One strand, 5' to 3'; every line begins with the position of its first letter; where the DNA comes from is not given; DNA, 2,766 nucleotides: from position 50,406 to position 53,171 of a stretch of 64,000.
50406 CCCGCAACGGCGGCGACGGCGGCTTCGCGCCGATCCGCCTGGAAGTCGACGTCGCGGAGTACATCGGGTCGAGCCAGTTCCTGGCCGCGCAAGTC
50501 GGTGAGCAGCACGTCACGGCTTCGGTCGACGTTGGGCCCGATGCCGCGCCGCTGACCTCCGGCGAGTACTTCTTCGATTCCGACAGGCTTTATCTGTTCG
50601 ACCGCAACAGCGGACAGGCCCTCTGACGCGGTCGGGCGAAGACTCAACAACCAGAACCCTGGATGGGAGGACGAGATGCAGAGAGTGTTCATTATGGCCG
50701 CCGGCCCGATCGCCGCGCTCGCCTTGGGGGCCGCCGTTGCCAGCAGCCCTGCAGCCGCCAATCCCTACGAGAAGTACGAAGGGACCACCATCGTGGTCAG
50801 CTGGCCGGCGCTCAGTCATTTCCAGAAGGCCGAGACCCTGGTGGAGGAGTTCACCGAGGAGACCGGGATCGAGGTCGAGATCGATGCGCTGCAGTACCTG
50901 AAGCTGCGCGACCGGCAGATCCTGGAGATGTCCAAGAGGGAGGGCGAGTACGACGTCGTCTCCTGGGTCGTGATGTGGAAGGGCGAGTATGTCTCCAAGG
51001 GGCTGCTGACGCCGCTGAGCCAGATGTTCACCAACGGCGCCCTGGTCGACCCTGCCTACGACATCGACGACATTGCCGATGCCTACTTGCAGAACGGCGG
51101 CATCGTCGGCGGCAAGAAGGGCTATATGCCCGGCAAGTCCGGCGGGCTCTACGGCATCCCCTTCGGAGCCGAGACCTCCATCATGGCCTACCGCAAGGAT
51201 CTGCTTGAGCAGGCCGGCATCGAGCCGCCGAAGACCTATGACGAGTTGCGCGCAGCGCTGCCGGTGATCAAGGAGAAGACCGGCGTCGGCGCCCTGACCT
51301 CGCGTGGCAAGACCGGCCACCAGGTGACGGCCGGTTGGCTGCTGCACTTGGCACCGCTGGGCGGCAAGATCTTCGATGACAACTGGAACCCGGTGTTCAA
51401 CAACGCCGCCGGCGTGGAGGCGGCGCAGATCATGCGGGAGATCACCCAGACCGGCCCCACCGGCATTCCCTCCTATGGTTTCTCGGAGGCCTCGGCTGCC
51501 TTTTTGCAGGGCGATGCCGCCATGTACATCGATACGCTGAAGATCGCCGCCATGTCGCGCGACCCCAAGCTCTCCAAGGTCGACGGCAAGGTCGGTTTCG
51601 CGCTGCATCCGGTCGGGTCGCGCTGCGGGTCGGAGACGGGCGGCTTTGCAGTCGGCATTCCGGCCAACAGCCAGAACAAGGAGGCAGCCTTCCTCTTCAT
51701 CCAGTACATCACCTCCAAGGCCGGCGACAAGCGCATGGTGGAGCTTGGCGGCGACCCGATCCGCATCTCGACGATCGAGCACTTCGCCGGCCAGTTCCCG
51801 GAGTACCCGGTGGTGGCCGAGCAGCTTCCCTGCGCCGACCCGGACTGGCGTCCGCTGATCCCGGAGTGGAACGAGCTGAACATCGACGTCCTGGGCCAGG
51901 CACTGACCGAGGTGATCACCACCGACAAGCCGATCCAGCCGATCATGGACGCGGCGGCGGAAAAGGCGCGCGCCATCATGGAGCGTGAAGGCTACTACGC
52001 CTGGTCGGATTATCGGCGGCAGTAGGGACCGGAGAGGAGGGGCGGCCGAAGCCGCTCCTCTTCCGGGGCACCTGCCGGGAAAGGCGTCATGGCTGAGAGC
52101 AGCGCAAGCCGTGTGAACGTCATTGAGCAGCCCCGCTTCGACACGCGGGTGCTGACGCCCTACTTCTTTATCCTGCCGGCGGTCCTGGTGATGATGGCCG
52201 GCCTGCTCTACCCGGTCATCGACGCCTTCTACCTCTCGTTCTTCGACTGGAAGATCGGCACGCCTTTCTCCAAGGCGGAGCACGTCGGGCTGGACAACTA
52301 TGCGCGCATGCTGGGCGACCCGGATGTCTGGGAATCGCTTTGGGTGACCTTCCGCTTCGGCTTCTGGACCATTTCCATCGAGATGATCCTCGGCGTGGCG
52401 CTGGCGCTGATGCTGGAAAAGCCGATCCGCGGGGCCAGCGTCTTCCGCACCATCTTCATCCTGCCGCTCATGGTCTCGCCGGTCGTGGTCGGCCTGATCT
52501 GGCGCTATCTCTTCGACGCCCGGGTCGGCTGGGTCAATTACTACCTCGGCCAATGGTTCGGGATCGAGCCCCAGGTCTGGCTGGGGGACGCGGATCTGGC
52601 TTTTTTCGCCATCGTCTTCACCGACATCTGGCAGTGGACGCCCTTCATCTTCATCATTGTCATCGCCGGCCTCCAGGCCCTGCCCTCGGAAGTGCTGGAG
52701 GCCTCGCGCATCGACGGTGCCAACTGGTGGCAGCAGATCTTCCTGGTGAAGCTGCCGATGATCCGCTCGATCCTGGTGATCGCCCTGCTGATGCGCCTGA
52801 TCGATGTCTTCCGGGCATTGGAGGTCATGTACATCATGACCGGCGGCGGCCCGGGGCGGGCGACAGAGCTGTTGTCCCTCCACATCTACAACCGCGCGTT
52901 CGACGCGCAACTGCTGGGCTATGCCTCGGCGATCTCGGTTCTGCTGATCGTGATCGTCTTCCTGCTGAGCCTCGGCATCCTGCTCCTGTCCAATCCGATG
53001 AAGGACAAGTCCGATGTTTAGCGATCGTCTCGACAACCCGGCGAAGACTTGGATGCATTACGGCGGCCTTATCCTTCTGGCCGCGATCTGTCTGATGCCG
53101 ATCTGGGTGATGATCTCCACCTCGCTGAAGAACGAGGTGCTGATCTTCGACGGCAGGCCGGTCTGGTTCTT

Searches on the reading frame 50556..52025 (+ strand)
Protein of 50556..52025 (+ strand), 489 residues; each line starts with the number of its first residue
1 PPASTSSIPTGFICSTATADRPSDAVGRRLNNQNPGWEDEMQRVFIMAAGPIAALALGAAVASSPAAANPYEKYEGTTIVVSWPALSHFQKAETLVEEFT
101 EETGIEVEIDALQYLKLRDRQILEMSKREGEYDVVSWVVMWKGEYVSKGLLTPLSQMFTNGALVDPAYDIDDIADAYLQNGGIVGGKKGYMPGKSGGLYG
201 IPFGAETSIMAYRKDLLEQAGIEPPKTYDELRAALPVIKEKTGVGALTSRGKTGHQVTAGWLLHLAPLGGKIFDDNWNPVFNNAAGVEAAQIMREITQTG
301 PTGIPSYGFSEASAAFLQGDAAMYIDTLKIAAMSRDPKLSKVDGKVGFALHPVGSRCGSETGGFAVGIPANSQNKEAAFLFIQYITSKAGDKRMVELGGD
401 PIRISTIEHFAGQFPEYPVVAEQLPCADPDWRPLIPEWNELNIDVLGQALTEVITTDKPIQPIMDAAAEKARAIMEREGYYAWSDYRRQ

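Call 62: search_protein_families(library=padloc, proteins=[window:50556-52025:+], max_evalue=0.00001)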
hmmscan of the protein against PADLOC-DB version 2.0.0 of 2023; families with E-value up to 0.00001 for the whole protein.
window:50556-52025:+ (489 aa): 0 families

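Call 63: search_protein_families(library=pfam, proteins=[window:50556-52025:+], max_evalue=0.00001)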
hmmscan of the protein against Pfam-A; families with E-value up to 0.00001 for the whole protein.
window:50556-52025:+ (489 aa): 2 families
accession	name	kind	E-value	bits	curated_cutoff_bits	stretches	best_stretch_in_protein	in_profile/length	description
PF01547.30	SBP_bac_1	-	3.6e-41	142.6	26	1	93-390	11-305/307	Bacterial extracellular solute-binding protein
PF13416.11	SBP_bac_8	-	3.2e-34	119.4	27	1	95-399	2-257/279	Bacterial extracellular solute-binding protein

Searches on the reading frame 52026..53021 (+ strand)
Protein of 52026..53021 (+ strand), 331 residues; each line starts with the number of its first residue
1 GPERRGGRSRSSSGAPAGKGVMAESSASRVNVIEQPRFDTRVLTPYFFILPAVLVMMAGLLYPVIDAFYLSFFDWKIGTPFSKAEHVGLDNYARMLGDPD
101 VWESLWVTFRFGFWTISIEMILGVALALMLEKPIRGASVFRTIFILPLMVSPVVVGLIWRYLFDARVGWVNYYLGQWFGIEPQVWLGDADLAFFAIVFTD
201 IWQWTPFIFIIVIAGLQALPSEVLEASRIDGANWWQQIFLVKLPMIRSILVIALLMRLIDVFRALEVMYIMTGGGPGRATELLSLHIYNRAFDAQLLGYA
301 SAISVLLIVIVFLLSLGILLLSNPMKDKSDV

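Call 62: search_protein_families(library=padloc, proteins=[window:52026-53021:+], max_evalue=0.00001)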
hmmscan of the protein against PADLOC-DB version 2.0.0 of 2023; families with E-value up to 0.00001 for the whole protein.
window:52026-53021:+ (331 aa): 0 families

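Call 63: search_protein_families(library=pfam, proteins=[window:52026-53021:+], max_evalue=0.00001)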
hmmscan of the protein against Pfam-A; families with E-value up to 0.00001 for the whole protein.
window:52026-53021:+ (331 aa): 1 family
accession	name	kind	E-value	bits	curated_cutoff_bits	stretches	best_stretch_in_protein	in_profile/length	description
PF00528.27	BPD_transp_1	-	3.1e-17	63.3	26.4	1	121-315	3-172/184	Binding-protein-dependent transport system inner membrane component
